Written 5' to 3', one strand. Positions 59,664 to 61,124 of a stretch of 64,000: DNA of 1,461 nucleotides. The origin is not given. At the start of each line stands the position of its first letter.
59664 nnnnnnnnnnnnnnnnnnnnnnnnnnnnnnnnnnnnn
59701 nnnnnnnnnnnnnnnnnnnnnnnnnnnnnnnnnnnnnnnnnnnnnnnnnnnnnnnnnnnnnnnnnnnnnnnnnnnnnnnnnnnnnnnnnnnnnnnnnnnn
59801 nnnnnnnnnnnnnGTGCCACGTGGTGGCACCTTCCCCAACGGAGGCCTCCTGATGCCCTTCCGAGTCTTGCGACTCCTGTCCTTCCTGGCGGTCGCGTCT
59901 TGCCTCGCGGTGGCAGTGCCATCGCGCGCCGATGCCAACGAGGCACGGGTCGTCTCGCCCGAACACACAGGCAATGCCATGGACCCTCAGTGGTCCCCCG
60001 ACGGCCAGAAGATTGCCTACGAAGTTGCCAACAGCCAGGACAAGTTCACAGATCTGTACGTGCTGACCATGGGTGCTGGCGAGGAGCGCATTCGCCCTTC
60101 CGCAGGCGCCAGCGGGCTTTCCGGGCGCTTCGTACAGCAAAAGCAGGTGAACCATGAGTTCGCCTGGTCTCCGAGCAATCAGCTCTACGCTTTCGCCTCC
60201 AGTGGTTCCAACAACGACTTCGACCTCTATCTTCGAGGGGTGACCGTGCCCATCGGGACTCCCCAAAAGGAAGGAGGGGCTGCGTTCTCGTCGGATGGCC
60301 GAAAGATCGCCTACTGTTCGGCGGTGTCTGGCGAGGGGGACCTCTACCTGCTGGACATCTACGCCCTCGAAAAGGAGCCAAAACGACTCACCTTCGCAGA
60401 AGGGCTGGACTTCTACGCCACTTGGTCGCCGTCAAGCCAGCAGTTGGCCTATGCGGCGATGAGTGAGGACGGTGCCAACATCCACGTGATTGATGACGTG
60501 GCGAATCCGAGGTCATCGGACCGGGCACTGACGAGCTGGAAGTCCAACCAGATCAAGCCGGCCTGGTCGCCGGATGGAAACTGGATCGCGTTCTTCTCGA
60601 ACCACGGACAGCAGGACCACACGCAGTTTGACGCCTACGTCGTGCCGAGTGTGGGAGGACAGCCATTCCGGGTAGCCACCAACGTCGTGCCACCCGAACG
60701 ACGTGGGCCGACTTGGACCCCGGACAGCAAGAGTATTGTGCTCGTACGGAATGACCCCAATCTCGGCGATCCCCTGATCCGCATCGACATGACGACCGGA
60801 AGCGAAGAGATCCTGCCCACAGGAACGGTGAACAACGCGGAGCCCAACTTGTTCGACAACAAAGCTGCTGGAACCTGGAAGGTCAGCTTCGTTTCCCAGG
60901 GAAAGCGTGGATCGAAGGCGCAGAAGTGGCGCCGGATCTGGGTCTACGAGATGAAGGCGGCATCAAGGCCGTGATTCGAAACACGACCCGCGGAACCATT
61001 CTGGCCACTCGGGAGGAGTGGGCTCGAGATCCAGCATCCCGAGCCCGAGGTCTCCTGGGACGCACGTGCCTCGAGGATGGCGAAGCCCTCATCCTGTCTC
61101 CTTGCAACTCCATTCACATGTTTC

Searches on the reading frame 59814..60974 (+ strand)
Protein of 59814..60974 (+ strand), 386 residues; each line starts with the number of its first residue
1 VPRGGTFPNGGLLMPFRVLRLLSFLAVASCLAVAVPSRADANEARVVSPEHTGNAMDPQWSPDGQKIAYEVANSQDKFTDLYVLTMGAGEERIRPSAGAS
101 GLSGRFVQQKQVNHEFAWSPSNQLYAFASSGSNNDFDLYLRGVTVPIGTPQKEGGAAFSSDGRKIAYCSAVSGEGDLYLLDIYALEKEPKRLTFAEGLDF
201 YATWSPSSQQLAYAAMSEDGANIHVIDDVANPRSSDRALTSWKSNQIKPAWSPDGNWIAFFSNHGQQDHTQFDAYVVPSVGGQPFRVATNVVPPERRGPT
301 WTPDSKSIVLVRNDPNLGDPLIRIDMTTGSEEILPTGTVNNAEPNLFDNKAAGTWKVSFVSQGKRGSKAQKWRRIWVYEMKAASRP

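Call 47: search_protein_families(library=pfam, proteins=[window:59814-60974:+], max_evalue=0.0001)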
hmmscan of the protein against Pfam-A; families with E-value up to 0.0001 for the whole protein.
window:59814-60974:+ (386 aa): 3 families
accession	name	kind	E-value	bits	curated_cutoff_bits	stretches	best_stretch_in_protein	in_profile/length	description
PF07676.18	PD40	-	2.5e-30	104.2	20.9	1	237-265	2-30/38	WD40-like Beta Propeller Repeat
PF00930.27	DPPIV_N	-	3.1e-09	36.5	22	0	43-129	32-119/354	Dipeptidyl peptidase IV (DPP IV) N-terminal region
PF25174.1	Beta-prop_THOC3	-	1e-06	28.4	305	0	201-263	51-108/272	THOC3 beta-propeller domain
